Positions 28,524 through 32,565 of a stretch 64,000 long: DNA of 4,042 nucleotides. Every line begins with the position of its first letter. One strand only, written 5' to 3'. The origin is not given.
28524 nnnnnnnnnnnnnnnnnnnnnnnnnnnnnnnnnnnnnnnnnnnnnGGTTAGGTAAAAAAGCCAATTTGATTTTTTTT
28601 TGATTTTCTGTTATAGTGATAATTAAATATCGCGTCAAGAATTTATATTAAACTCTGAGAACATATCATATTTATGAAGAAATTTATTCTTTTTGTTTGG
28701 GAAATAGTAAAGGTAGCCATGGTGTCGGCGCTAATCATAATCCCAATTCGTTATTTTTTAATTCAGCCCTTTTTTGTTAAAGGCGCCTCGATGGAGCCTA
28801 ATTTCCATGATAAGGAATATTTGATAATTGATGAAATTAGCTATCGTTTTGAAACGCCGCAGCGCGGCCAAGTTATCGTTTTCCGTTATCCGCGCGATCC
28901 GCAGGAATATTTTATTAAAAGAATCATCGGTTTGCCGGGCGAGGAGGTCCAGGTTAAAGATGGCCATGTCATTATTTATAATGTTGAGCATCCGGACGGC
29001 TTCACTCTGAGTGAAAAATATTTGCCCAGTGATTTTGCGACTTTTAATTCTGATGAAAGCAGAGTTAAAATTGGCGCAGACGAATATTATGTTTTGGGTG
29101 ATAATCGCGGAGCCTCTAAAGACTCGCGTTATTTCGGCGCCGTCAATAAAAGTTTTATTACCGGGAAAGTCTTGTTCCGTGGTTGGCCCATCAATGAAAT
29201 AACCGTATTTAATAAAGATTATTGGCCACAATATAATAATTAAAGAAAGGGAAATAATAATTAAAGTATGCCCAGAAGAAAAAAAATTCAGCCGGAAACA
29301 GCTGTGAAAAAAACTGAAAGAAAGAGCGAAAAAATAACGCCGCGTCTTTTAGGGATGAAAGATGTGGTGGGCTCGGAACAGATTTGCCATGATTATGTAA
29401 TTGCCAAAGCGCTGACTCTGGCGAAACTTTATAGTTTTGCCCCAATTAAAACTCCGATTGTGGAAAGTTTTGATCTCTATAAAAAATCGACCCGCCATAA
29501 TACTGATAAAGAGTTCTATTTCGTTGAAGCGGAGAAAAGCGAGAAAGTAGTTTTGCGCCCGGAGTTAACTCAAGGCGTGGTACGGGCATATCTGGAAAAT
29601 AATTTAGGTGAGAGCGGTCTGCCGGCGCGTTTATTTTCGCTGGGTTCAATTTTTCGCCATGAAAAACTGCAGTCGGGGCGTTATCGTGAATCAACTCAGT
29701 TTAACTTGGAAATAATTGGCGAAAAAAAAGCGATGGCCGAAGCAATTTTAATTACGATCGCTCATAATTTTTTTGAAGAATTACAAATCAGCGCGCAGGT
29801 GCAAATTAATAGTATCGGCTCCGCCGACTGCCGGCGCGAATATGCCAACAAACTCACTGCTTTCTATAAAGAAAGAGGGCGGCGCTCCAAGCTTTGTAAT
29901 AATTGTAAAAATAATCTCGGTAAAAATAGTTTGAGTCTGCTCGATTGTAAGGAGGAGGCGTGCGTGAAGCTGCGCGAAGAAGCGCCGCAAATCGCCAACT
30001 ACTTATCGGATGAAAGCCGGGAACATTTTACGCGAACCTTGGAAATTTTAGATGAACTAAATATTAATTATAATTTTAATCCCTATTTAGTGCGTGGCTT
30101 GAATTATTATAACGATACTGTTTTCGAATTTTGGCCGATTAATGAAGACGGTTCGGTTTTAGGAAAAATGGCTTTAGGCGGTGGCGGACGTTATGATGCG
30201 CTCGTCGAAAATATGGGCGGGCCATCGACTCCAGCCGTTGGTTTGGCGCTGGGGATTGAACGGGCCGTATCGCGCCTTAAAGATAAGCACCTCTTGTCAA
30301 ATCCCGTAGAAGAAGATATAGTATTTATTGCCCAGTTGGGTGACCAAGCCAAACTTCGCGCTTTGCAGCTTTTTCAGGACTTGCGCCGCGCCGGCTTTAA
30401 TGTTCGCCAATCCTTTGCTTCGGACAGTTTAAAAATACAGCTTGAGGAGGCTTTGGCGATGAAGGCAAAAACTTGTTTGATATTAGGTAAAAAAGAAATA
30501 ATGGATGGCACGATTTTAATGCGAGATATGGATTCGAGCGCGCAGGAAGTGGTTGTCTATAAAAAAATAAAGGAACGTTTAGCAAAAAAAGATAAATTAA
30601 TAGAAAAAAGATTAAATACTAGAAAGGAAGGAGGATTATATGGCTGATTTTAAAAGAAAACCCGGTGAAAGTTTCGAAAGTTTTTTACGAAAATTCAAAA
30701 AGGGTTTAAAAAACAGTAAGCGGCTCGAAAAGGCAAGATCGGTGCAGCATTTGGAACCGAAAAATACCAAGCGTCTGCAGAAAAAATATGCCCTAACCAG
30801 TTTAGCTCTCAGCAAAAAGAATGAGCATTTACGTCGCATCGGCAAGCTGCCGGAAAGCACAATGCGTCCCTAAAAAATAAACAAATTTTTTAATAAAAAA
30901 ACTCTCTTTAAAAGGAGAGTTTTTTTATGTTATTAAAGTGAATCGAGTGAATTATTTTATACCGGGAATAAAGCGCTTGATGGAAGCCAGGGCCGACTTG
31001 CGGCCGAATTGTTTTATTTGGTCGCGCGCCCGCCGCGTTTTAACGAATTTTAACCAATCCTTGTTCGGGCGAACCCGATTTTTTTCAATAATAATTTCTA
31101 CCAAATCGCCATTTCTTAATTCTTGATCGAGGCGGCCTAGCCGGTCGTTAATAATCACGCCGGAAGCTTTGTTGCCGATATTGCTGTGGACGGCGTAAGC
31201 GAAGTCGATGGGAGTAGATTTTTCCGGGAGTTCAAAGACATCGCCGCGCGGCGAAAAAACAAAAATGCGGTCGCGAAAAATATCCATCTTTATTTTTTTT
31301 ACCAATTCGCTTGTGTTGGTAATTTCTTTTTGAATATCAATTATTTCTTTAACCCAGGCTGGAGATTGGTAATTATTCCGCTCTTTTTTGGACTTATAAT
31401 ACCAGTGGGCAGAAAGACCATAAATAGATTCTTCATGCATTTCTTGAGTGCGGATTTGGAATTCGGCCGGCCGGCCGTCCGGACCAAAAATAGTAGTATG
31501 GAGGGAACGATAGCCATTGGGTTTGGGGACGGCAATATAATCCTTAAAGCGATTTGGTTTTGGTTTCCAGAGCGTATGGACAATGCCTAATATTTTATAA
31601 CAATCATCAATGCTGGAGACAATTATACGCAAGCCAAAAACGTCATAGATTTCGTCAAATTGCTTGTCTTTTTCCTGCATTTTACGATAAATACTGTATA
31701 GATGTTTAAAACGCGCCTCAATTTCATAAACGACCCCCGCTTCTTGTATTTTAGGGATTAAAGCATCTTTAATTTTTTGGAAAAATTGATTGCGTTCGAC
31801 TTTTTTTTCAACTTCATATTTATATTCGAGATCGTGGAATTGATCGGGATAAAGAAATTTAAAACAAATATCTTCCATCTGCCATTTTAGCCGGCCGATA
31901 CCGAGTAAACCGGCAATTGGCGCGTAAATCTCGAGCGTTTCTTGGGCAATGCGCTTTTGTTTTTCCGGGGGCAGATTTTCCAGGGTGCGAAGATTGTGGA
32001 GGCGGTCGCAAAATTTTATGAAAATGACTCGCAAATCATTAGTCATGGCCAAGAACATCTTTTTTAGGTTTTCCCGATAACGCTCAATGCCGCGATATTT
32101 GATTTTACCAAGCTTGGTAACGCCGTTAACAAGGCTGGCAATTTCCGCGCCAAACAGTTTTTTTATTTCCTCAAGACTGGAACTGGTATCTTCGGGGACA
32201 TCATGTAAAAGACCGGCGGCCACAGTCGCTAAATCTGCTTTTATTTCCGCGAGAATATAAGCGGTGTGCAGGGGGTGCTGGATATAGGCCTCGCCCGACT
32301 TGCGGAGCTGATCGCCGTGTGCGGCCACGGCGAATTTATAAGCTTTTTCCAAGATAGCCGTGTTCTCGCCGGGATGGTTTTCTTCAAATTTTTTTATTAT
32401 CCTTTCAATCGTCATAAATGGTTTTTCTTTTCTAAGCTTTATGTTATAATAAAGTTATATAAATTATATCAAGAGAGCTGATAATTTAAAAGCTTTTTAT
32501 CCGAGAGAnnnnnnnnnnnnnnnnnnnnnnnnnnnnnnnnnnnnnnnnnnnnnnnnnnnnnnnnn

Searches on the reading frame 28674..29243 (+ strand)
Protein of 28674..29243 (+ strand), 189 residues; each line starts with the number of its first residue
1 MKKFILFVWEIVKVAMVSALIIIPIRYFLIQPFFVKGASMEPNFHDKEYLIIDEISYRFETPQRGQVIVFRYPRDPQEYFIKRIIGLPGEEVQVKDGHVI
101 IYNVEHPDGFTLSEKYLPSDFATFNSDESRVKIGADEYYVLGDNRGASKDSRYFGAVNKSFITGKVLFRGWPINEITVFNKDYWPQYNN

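Call 17: search_protein_families(library=pfam, proteins=[window:28674-29243:+], max_evalue=0.0001)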
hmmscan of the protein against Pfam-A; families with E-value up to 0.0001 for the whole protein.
window:28674-29243:+ (189 aa): 2 families
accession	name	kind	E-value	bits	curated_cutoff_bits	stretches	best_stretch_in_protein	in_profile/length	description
PF10502.14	Peptidase_S26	-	3.2e-44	151.3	22.9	1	9-171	2-168/168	Signal peptidase, peptidase S26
PF00717.28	Peptidase_S24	-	2.5e-05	24.4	23.3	1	34-92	39-89/116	Peptidase S24-like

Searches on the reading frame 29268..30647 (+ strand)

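Call 17: search_protein_families(library=pfam, proteins=[window:29268-30647:+], max_evalue=0.0001)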
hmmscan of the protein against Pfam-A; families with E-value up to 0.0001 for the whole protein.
window:29268-30647:+ (459 aa): 4 families
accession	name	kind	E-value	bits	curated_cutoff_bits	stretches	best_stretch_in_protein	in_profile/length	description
PF13393.11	tRNA-synt_His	-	5.1e-29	101.9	25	1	43-332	15-307/308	Histidyl-tRNA synthetase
PF00587.30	tRNA-synt_2b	-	1.5e-11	45.1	29.3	1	84-287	1-119/179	tRNA synthetase class II core domain (G, H, P, S and T)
PF03129.25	HGTP_anticodon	-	3.9e-08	33.8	21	1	352-440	2-93/94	Anticodon binding domain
PF01409.25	tRNA-synt_2d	-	3.5e-05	23.9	19.8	1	77-178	62-160/246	tRNA synthetases class II core domain (F)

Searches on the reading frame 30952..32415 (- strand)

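Call 17: search_protein_families(library=pfam, proteins=[window:30952-32415:-], max_evalue=0.0001)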
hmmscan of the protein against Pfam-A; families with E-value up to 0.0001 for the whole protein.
window:30952-32415:- (487 aa): 4 families
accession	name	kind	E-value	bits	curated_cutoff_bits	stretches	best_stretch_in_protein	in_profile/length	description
PF13328.12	HD_4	-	7.6e-46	156.1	27.2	1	25-173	1-155/156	HD domain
PF04607.23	RelA_SpoT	-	5.5e-44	149.5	27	1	235-344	2-112/113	Region found in RelA / SpoT proteins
PF02824.27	TGS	-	3.4e-17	62.6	22.2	1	384-442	1-59/60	TGS domain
PF01966.28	HD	-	2.8e-11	44.2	22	1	44-141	1-115/116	HD domain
